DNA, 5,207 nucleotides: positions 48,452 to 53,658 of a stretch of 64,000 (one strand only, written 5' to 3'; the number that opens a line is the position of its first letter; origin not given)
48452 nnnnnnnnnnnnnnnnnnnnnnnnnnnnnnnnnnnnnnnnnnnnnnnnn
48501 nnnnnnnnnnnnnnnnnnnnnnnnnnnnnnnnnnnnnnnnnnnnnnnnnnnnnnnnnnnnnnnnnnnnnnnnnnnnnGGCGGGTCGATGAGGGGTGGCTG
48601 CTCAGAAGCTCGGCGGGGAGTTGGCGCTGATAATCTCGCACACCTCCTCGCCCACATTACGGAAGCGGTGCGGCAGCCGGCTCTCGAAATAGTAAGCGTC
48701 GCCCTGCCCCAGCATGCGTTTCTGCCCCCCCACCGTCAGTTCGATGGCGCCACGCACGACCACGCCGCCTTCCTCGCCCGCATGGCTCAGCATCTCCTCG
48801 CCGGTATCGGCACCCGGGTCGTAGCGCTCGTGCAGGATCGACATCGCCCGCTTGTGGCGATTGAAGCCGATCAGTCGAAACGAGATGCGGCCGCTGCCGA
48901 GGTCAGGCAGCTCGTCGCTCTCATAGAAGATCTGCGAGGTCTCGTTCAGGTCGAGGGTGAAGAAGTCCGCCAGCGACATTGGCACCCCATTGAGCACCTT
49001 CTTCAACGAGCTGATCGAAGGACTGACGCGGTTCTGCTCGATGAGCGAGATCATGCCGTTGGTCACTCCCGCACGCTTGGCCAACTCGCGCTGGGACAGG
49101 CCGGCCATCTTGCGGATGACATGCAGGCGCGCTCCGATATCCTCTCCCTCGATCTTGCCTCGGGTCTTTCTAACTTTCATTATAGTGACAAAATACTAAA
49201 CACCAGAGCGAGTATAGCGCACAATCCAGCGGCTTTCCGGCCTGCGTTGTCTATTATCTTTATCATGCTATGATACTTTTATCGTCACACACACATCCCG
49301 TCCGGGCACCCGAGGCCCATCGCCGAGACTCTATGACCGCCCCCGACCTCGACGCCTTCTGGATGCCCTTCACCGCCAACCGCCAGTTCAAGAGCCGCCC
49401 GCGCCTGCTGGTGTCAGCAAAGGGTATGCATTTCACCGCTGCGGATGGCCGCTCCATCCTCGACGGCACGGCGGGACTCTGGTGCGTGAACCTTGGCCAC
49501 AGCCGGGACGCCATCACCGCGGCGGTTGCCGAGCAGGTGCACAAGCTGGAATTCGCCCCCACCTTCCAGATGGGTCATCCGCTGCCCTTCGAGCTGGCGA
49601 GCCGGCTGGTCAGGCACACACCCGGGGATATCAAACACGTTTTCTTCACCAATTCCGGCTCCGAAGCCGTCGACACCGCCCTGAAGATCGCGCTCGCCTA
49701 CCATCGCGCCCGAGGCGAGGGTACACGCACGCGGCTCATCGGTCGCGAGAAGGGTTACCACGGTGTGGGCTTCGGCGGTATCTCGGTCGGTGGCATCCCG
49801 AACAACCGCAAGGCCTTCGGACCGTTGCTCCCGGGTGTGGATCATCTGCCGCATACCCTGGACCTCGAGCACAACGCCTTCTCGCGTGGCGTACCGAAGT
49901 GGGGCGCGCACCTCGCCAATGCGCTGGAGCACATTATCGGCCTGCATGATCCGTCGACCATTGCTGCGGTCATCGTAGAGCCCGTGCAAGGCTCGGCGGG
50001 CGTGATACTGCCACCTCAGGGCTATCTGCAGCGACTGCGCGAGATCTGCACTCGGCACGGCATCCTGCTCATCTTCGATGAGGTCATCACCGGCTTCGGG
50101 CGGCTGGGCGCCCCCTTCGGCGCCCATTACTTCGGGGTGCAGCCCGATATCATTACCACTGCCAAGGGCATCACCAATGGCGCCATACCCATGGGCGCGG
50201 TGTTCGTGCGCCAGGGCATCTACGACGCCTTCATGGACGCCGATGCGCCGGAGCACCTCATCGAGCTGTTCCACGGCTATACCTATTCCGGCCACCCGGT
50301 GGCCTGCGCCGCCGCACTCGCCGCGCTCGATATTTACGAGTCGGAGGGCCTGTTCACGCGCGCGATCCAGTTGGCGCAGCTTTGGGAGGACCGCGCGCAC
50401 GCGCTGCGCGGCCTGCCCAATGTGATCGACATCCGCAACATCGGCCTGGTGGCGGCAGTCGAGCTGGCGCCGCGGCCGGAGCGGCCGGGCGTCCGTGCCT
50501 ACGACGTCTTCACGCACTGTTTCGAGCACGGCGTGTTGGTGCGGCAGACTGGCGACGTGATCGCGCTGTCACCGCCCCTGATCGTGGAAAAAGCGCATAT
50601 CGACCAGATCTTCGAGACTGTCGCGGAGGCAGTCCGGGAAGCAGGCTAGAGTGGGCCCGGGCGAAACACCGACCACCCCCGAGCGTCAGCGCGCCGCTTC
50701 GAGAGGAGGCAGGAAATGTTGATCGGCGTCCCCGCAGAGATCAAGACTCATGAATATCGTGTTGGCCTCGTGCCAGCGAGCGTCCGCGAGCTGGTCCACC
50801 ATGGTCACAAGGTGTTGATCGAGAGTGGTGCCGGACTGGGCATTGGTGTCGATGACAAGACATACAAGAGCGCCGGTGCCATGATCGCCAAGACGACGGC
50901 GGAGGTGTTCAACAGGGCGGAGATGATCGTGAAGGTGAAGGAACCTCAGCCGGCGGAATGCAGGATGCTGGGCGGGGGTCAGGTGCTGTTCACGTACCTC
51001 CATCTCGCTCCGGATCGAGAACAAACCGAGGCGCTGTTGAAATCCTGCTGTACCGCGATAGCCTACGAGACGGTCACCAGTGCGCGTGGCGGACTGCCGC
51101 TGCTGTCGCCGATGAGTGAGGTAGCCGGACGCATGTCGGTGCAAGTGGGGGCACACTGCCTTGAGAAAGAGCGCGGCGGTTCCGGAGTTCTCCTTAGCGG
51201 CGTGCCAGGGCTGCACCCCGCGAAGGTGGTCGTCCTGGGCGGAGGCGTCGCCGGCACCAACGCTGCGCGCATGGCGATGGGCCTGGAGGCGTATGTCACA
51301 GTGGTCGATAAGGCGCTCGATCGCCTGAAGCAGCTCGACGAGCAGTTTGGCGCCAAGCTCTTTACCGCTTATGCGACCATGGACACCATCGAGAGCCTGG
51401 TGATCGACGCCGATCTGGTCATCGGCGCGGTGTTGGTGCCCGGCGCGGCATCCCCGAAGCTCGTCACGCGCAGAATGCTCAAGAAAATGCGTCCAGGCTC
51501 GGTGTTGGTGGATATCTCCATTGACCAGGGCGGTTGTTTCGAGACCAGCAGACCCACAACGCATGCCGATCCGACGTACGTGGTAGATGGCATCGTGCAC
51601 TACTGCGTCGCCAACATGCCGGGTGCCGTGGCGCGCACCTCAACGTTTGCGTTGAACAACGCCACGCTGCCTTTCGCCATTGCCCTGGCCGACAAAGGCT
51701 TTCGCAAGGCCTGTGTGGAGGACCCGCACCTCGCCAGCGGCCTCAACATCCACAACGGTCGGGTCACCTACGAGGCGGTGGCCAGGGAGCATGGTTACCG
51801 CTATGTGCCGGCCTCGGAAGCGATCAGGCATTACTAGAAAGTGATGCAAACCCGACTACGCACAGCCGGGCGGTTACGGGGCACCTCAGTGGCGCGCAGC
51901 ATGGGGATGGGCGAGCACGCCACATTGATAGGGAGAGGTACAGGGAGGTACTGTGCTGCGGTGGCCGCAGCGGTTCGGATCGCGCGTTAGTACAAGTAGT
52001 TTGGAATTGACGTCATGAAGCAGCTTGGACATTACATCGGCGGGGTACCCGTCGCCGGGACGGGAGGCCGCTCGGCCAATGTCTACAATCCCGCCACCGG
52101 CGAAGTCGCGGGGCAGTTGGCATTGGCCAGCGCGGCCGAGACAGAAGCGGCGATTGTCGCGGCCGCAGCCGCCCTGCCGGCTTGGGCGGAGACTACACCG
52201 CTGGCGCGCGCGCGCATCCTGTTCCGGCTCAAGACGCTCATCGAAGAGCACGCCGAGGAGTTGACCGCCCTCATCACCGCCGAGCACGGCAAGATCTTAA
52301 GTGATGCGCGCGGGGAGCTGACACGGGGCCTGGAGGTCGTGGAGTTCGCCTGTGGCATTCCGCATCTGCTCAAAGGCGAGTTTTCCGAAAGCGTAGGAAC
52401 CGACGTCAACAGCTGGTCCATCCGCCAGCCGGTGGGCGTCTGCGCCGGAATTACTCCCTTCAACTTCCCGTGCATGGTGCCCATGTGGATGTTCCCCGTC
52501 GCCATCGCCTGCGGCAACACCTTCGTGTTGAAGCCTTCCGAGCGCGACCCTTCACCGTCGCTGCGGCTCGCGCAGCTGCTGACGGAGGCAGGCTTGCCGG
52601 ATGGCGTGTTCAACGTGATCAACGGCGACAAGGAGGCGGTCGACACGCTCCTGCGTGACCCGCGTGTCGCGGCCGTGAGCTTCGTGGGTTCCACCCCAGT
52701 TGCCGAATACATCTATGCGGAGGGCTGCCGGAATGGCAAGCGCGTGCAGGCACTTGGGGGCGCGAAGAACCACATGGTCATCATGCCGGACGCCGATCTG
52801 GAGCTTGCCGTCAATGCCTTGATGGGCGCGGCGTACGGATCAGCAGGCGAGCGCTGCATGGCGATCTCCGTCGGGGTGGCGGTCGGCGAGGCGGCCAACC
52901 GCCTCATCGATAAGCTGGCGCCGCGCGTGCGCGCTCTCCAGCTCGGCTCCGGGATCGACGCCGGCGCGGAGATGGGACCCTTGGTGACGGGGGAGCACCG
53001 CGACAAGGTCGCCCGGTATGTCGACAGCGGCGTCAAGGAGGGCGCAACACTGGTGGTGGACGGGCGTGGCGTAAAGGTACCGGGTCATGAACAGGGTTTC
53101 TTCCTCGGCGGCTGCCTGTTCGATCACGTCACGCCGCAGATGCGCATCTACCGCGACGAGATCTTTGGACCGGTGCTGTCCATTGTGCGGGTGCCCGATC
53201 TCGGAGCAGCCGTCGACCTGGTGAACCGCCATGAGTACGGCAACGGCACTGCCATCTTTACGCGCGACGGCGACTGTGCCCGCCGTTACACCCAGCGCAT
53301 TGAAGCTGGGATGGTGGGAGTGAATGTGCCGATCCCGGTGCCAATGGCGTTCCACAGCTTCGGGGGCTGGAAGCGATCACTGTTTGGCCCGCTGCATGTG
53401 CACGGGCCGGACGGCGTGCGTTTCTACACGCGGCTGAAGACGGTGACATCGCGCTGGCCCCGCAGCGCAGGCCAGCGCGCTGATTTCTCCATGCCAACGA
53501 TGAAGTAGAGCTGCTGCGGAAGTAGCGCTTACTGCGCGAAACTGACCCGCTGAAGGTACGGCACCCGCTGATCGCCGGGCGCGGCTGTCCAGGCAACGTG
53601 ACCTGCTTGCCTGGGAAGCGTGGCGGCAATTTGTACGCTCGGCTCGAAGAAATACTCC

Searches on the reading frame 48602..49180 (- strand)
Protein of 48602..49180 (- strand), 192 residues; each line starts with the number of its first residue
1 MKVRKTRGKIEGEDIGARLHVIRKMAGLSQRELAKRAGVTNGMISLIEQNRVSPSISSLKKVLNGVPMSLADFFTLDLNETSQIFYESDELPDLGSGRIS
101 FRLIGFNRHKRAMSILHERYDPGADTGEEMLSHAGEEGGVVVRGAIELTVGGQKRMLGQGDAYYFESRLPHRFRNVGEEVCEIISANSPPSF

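Call 5: search_protein_families(library=pfam, proteins=[window:48602-49180:-], max_evalue=0.001)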
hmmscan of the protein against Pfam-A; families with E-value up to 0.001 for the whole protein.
window:48602-49180:- (192 aa): 4 families
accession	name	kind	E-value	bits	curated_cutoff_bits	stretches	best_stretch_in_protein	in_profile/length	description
PF07883.17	Cupin_2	-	1.6e-18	66.6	27.2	1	117-185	2-68/70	Cupin domain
PF01381.28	HTH_3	-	1.8e-10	41.2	23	1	22-69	4-51/55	Helix-turn-helix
PF13560.12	HTH_31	-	2.9e-07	31.1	27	1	15-59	2-47/64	Helix-turn-helix domain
PF12844.13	HTH_19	-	8.8e-06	26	30.2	1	16-64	1-49/64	Helix-turn-helix domain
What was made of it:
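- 48602..49180 (-): PuuR-like HTH-cupin repressor. Pfam HTH_3 and Cupin_2 (call 5).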

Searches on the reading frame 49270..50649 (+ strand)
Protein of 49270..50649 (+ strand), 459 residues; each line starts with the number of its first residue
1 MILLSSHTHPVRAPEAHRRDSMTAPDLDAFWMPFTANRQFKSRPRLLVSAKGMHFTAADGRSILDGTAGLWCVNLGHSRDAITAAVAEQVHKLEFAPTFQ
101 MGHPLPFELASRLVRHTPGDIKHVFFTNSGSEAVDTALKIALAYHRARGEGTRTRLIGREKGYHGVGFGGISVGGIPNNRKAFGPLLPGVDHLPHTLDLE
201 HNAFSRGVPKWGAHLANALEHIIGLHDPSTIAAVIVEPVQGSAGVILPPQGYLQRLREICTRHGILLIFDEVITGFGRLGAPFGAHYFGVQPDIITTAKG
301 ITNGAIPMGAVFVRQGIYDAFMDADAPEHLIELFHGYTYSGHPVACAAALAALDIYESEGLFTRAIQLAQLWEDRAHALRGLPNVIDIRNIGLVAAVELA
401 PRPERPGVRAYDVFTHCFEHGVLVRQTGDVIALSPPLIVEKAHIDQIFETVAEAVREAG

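Call 5: search_protein_families(library=pfam, proteins=[window:49270-50649:+], max_evalue=0.001)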
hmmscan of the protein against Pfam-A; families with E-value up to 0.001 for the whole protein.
window:49270-50649:+ (459 aa): 1 family
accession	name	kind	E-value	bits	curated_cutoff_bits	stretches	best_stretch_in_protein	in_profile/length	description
PF00202.27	Aminotran_3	-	9.4e-95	318.1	30.5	1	45-454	11-402/403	Aminotransferase class-III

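Call 35: search_protein_families(library=ncbifam, proteins=[window:49270-50649:+], max_evalue=0.00001)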
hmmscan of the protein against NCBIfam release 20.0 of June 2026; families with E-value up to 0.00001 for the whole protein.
window:49270-50649:+ (459 aa): 69 families (the best 25 are shown)
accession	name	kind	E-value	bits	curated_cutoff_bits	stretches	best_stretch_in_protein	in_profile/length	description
NF052567.1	OmAmTferAptACaul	equivalog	3.6e-224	744.3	500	1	26-457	1-430/431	omega-aminotransferase AptA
NF005683.0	PRK07481.1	subfamily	9.6e-120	400.6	575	1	27-457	11-449/453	hypothetical protein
NF005102.0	PRK06541.1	equivalog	8.9e-118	393.7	574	1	20-458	10-456/460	aspartate aminotransferase family protein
NF005682.0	PRK07480.1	subfamily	3.8e-113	378.6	510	1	17-456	8-450/459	aminotransferase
NF005447.0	PRK07036.1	equivalog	1.5e-112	376.7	618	1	26-457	17-454/468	aminotransferase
NF004767.0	PRK06105.1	subfamily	1.3e-108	363.5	517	1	19-457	5-449/460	aminotransferase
TIGR00508.1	bioA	equivalog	1.8e-106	356.2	405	1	31-455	2-418/419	adenosylmethionine--8-amino-7-oxononanoate transaminase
NF004624.0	PRK05964.1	equivalog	1.7e-98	329.9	494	1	20-457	4-424/427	adenosylmethionine--8-amino-7-oxononanoate transaminase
NF004625.0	PRK05965.1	subfamily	2.2e-96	323.4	729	1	38-455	22-445/460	hypothetical protein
NF005812.0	PRK07678.1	subfamily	3.3e-95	319.4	488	1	22-457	10-449/451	aminotransferase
NF005684.0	PRK07482.1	subfamily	2.1e-93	313.4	687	1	18-457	4-454/464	hypothetical protein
NF005685.0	PRK07483.1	equivalog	4.5e-86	289.4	485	1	37-458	6-438/444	aspartate aminotransferase family protein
NF041821.1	daptide_amino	equivalog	7.5e-85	285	450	1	36-455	6-404/405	daptide-type RiPP biosynthesis aminotransferase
NF004426.0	PRK05769.1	equivalog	4.9e-81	272.8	552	1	48-457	41-439/441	acetyl ornithine aminotransferase family protein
NF004718.0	PRK06062.1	subfamily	1.7e-79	267.5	472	1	32-457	27-448/454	hypothetical protein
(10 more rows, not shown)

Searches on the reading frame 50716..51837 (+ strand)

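Call 5: search_protein_families(library=pfam, proteins=[window:50716-51837:+], max_evalue=0.001)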
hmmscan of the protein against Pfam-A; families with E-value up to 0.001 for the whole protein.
window:50716-51837:+ (373 aa): 6 families
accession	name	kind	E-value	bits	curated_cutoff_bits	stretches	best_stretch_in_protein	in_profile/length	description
PF01262.27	AlaDh_PNT_C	-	5.5e-88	294.4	23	1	141-352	1-213/214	Alanine dehydrogenase/PNT, C-terminal domain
PF05222.21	AlaDh_PNT_N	-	1e-48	165.4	30.4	1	4-137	1-136/136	Alanine dehydrogenase/PNT, N-terminal domain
PF01488.26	Shikimate_DH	-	7.8e-07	29.7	24.3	1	165-269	9-113/138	Shikimate / quinate 5-dehydrogenase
PF02826.25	2-Hacid_dh_C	-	2.7e-05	24.1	25.1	1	166-268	34-127/178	D-isomer specific 2-hydroxyacid dehydrogenase, NAD binding domain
PF07992.20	Pyr_redox_2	-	7.2e-05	22.8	26.1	1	113-215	96-189/291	Pyridine nucleotide-disulphide oxidoreductase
PF00070.33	Pyr_redox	-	0.00035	21.5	22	1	170-217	1-48/82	Pyridine nucleotide-disulphide oxidoreductase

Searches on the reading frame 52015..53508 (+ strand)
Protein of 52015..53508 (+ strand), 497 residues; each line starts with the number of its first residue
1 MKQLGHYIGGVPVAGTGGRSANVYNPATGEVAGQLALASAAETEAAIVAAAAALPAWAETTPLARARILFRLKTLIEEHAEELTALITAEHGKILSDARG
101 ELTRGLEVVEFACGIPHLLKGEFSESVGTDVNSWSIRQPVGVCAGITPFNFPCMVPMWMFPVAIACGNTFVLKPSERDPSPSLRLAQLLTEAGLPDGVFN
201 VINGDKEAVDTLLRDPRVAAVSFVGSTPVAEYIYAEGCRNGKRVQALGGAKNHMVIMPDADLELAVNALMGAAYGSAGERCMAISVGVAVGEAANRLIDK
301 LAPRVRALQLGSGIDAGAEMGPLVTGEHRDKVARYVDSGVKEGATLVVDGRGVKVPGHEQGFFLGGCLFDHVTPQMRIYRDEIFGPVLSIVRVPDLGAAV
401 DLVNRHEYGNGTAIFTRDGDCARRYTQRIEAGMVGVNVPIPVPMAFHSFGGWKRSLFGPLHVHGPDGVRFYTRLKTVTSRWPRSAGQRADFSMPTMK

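Call 5: search_protein_families(library=pfam, proteins=[window:52015-53508:+], max_evalue=0.001)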
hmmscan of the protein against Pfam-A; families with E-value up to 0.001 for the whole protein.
window:52015-53508:+ (497 aa): 1 family
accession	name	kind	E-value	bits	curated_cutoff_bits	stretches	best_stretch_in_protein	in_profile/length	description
PF00171.27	Aldedh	-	1.1e-139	466.5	23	1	19-477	7-461/461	Aldehyde dehydrogenase family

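Call 35: search_protein_families(library=ncbifam, proteins=[window:52015-53508:+], max_evalue=0.00001)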
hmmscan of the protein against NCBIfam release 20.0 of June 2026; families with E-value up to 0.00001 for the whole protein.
window:52015-53508:+ (497 aa): 41 families (the best 25 are shown)
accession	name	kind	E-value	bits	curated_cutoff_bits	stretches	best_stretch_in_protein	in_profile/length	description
TIGR01722.1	MMSDH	subfamily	7.1e-211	701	448.5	1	6-481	3-477/477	CoA-acylating methylmalonate-semialdehyde dehydrogenase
NF052305.1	DioxValDhHalo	equivalog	3.9e-100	336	750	1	5-479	6-481/483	2,5-dioxovalerate dehydrogenase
TIGR01804.1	BADH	equivalog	5.8e-99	331.7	668.6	1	7-458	1-452/467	betaine-aldehyde dehydrogenase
NF009725.0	PRK13252.1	equivalog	7.6e-99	331.3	593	1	3-478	6-478/488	betaine-aldehyde dehydrogenase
TIGR02299.1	HpaE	equivalog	4.8e-92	309.1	638.35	1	5-477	2-474/488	5-carboxymethyl-2-hydroxymuconate semialdehyde dehydrogenase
NF010000.0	PRK13473.1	subfamily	1.3e-91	307.6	615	1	6-459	5-454/475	aminobutyraldehyde dehydrogenase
NF042993.1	AlphKGSA_gudD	equivalog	1.5e-91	307.6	770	1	3-478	3-479/481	alpha-ketoglutaric semialdehyde dehydrogenase GucD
NF045735.1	PaDhStyDPseudo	equivalog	1.4e-88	297.7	850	1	7-477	6-479/483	phenylacetaldehyde dehydrogenase StyD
TIGR01780.1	SSADH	subfamily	2.2e-87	293.8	646.35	1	23-459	1-434/448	succinate-semialdehyde dehydrogenase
NF002852.0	PRK03137.1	subfamily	4e-79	266.7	648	1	20-480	51-513/514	L-glutamate gamma-semialdehyde dehydrogenase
NF006916.0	PRK09407.1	equivalog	1.4e-78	264.8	521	1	16-480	31-493/526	succinic semialdehyde dehydrogenase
NF007497.0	PRK10090.1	equivalog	4.5e-74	250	500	1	2-459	5-459/480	aldehyde dehydrogenase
NF045736.1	PaDhStyDRhodo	equivalog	8e-74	248.9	800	1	7-458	6-458/479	phenylacetaldehyde dehydrogenase StyD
NF006915.0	PRK09406.1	equivalog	3.2e-73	247.2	730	1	24-477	6-454/457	NADP-dependent succinic semialdehyde dehydrogenase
TIGR03216.1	OH_muco_semi_DH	equivalog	2.4e-72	244.1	693.25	1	6-478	3-478/481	2-hydroxymuconic semialdehyde dehydrogenase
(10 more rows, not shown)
